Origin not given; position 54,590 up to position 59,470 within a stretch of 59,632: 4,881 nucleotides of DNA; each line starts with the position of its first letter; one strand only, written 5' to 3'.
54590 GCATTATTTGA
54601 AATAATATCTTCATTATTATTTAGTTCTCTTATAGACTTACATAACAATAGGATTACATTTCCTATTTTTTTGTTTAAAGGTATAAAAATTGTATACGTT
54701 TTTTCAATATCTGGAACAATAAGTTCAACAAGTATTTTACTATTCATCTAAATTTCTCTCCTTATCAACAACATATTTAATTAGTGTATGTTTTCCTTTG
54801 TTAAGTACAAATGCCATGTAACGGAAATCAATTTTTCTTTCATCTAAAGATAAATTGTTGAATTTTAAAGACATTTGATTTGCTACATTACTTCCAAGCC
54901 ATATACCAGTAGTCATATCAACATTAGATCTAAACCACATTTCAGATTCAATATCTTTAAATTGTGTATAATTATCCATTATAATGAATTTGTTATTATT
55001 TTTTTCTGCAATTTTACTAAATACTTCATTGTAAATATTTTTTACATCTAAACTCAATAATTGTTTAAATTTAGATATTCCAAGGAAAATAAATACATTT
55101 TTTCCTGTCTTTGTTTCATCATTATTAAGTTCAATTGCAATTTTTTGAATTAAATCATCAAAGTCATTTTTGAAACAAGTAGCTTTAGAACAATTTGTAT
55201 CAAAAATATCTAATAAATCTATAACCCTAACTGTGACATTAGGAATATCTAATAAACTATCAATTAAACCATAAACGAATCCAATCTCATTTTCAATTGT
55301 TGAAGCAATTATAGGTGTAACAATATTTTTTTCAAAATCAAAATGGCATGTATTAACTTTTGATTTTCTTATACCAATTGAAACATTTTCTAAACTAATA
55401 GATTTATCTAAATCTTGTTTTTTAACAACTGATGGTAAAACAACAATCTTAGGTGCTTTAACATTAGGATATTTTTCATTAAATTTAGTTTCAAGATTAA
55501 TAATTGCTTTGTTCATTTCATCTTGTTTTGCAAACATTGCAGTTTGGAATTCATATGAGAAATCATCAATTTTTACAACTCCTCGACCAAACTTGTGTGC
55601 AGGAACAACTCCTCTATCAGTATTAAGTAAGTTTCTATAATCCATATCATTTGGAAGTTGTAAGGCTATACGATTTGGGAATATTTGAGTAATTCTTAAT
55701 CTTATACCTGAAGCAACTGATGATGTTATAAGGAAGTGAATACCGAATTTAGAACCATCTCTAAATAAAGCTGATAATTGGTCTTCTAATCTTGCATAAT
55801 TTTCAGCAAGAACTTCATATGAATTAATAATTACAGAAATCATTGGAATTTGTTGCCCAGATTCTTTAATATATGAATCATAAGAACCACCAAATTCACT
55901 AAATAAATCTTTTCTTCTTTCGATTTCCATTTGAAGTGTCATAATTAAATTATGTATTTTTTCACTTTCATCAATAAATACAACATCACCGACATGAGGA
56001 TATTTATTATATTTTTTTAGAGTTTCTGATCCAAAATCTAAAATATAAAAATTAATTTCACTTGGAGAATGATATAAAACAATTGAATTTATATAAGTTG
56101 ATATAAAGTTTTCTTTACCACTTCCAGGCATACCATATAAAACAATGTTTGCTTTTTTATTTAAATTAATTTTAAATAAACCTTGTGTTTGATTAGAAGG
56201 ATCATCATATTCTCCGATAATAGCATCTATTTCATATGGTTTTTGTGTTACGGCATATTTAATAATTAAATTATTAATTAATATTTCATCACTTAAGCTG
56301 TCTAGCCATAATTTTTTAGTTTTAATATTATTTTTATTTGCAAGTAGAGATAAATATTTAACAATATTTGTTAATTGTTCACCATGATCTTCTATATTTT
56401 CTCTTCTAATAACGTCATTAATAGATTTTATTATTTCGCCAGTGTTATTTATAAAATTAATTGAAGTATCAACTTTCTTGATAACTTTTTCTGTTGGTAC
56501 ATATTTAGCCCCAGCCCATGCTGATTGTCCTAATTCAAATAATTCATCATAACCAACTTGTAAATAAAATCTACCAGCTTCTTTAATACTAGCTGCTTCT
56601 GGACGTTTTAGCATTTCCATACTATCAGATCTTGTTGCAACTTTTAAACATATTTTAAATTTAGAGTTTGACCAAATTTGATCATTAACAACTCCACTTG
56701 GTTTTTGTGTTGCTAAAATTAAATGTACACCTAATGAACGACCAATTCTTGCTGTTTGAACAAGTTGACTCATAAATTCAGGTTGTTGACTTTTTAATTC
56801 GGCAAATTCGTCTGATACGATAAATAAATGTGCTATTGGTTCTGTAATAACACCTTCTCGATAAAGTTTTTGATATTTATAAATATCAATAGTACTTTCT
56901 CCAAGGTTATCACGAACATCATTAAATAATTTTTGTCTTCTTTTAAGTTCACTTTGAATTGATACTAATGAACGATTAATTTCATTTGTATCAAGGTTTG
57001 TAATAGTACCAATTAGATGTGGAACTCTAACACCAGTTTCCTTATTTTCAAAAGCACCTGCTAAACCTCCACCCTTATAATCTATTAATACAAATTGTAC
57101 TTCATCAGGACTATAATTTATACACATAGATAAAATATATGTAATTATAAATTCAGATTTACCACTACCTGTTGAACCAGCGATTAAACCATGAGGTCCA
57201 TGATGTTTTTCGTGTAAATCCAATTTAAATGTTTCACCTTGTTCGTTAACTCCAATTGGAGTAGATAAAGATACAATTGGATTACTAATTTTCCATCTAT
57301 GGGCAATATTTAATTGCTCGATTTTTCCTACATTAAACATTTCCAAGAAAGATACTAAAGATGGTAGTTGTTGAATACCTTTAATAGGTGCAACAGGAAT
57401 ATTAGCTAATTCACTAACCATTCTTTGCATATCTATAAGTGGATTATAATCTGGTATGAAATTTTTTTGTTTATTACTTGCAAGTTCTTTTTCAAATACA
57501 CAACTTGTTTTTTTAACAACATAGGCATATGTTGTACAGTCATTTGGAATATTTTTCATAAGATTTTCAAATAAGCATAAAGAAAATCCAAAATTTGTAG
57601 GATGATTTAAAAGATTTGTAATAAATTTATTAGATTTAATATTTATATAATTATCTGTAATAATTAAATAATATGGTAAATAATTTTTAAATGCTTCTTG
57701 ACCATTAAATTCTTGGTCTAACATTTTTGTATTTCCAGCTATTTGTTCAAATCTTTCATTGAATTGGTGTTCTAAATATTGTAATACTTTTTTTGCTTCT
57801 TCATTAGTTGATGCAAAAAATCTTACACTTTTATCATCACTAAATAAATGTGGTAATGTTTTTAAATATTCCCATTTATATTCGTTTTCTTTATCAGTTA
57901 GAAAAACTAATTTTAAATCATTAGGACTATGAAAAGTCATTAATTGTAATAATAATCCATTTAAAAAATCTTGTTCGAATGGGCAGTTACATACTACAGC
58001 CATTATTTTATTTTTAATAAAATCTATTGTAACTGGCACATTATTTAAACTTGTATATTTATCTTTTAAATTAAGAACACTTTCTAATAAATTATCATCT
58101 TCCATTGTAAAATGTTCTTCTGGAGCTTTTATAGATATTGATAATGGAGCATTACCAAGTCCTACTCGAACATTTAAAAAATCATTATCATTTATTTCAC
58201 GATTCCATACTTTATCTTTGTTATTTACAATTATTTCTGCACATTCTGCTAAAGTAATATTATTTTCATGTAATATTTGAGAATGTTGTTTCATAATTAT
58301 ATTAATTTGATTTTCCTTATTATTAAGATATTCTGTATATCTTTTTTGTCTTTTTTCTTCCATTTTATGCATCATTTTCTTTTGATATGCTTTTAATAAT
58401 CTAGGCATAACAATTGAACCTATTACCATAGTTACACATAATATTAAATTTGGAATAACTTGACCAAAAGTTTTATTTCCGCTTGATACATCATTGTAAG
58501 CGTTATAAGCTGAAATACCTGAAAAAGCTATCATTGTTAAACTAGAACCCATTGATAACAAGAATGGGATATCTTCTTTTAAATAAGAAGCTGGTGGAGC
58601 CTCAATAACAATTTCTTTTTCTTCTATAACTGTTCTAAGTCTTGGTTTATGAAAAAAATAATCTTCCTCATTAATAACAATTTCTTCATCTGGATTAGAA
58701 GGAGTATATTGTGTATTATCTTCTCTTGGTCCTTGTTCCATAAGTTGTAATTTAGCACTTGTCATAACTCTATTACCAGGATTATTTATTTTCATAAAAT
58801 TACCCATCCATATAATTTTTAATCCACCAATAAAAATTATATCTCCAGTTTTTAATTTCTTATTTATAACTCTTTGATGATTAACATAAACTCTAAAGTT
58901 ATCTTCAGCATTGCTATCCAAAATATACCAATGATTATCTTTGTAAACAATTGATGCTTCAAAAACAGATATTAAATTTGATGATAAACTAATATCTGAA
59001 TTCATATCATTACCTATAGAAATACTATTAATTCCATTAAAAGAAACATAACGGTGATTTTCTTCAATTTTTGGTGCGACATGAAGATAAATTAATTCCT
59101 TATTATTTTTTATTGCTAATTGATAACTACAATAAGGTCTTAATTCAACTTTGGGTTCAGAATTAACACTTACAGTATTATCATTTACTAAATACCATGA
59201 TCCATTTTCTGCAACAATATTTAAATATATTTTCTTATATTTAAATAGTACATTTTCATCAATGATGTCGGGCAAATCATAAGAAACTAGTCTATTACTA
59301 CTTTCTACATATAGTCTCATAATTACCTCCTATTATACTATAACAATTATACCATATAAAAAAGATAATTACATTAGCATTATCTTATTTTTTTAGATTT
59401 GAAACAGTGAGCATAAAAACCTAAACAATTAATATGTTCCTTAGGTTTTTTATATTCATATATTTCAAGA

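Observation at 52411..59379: Non-canonical, stripped-down type VIIb-like secretion locus: essC-yukD converging on six small helical genes, with no EssB/EsaA/EssA or toxin in view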

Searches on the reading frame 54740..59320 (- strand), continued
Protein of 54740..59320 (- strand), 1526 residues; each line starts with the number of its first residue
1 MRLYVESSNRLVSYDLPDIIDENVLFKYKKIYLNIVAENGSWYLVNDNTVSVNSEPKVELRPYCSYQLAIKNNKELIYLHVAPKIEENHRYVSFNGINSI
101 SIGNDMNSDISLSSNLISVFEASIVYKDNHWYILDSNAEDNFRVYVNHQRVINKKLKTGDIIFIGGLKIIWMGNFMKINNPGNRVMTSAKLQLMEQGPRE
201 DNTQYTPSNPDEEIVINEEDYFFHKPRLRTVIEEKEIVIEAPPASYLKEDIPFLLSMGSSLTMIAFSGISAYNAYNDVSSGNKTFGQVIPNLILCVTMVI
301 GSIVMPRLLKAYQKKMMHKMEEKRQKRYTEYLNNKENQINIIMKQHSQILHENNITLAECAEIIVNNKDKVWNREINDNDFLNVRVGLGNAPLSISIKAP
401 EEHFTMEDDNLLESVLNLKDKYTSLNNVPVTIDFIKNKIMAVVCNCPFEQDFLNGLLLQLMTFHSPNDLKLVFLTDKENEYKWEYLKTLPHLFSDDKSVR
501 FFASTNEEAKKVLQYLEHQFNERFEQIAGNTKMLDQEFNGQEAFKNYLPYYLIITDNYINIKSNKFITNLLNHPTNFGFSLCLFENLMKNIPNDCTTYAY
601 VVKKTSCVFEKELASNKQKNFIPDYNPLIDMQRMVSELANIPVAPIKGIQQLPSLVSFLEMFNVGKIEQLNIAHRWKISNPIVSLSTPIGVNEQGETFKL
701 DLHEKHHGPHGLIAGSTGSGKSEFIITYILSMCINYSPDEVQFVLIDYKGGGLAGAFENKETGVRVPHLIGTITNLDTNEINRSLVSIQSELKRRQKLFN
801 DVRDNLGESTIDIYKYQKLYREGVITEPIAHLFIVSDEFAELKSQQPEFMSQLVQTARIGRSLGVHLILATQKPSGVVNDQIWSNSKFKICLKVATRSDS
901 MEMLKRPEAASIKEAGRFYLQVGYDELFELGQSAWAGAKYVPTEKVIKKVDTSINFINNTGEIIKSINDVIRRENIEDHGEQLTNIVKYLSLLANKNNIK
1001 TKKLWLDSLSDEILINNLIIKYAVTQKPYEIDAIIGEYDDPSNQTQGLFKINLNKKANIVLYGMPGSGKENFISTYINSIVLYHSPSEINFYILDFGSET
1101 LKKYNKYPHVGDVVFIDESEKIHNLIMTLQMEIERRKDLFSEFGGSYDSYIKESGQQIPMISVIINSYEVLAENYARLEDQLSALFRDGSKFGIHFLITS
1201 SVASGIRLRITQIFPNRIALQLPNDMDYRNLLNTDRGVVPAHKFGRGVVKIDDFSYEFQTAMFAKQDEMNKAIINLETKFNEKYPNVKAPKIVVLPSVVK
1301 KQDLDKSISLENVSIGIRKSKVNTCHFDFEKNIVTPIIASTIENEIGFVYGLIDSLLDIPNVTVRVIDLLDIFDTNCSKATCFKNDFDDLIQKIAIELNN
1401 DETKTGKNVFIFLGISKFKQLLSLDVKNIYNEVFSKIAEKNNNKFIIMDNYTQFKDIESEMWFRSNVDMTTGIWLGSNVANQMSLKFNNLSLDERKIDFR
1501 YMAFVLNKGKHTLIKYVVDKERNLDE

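Call 94: get_annotated_region(hit=H9, flank=8000)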
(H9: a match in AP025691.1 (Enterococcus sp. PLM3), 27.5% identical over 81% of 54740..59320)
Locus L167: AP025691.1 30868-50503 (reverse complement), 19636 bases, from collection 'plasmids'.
description: Enterococcus sp. PLM3 plasmid plasmid1 DNA, complete sequence
organism: Enterococcus sp. PLM3 (NCBI taxid 2929797)
taxonomy: Bacteria; Bacillota; Bacilli; Lactobacillales; Enterococcaceae; Enterococcus; Enterococcus sp. PLM3
host: -; source: Polyrhachis lamellidens,cell culture; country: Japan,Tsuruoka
typing (MOB-suite, as given by PLSDB): conjugative; replicon rep_cluster_180; relaxase MOBP; mating-pair formation MPF_T
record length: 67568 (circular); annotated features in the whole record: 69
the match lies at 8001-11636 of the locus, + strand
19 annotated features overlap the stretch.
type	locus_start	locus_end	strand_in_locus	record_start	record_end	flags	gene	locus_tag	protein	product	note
CDS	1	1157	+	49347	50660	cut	-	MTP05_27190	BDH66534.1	membrane protein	-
CDS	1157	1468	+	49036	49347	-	-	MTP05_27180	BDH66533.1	hypothetical protein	-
CDS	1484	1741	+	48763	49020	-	-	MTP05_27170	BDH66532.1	hypothetical protein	-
CDS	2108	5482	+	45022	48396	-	-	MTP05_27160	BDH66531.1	hypothetical protein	-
CDS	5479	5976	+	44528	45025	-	-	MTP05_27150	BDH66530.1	hypothetical protein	-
CDS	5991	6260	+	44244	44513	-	-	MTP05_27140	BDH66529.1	hypothetical protein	-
CDS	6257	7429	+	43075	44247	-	-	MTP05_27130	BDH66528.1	hypothetical protein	-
CDS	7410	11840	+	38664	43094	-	-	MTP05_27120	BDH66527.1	Ftsk domain-containing protein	-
CDS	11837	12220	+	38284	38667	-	-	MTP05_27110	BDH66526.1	hypothetical protein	-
CDS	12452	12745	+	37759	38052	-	-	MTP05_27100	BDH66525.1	hypothetical protein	-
CDS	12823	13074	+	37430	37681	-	-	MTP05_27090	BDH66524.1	hypothetical protein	-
CDS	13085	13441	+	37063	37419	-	-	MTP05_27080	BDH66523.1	hypothetical protein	-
CDS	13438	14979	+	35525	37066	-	-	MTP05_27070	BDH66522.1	hypothetical protein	-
CDS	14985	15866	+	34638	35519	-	-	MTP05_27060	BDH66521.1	hypothetical protein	-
CDS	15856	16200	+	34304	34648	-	-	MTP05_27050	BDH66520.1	type II secretion protein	-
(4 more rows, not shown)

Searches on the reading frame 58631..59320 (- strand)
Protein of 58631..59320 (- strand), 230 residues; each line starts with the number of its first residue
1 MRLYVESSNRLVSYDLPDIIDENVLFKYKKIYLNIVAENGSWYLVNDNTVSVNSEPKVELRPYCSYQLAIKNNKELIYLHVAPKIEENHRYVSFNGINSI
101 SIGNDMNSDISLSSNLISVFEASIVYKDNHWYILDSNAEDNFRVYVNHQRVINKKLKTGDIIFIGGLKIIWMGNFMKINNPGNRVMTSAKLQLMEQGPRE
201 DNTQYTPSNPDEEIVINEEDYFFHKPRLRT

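Call 78: search_solved_structures(query=A7, max_evalue=1, show_alignments=2)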
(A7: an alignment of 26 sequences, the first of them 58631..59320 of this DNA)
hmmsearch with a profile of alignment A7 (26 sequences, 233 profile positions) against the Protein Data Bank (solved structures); distinct sequences matched with E-value up to 1: 30.
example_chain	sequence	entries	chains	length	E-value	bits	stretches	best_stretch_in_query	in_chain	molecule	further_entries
6cah_A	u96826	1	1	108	1.4e-06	31.2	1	110-181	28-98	ABC transporter ATP-binding/permease protein Rv1747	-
2kkl_A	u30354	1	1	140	2.4e-05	27.2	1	111-181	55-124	Uncharacterized protein Mb1858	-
2kfu_A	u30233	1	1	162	3.5e-05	26.6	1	111-181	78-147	Rv1827 pThr 22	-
6i2p_D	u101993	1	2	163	3.6e-05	26.6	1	111-181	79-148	Glycogen accumulation regulator GarA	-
7rj3_A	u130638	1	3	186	3.8e-05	26.5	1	111-181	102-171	Glycogen accumulation regulator GarA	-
2jqj_A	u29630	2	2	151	5.4e-05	26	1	98-172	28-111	DNA damage response protein kinase DUN1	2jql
2fez_A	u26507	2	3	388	0.00018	24.4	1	110-173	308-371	Probable regulatory protein embR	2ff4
6i2q_B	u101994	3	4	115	0.00019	24.2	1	110-181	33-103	Glycogen accumulation regulator GarA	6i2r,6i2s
3fm8_A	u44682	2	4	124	0.00028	23.7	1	84-171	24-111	Kinesin-like protein KIF13B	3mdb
8p5r_G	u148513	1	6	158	0.00042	23.1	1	110-181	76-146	Glycogen accumulation regulator GarA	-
2kb3_A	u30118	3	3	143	0.00058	22.7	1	109-181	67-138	Oxoglutarate dehydrogenase inhibitor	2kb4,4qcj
8p5x_G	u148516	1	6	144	0.00059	22.6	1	109-181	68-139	Oxoglutarate dehydrogenase inhibitor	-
2aff_A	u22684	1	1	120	0.00061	22.6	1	109-173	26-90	Antigen KI-67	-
1r21_A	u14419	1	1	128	0.00072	22.3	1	109-173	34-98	Antigen Ki-67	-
1lgq_A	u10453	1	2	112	0.00074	22.3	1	106-173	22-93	cell cycle checkpoint protein CHFR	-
1wv3_A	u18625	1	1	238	0.005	19.6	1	49-217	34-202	similar to DNA segregation ATPase and related proteins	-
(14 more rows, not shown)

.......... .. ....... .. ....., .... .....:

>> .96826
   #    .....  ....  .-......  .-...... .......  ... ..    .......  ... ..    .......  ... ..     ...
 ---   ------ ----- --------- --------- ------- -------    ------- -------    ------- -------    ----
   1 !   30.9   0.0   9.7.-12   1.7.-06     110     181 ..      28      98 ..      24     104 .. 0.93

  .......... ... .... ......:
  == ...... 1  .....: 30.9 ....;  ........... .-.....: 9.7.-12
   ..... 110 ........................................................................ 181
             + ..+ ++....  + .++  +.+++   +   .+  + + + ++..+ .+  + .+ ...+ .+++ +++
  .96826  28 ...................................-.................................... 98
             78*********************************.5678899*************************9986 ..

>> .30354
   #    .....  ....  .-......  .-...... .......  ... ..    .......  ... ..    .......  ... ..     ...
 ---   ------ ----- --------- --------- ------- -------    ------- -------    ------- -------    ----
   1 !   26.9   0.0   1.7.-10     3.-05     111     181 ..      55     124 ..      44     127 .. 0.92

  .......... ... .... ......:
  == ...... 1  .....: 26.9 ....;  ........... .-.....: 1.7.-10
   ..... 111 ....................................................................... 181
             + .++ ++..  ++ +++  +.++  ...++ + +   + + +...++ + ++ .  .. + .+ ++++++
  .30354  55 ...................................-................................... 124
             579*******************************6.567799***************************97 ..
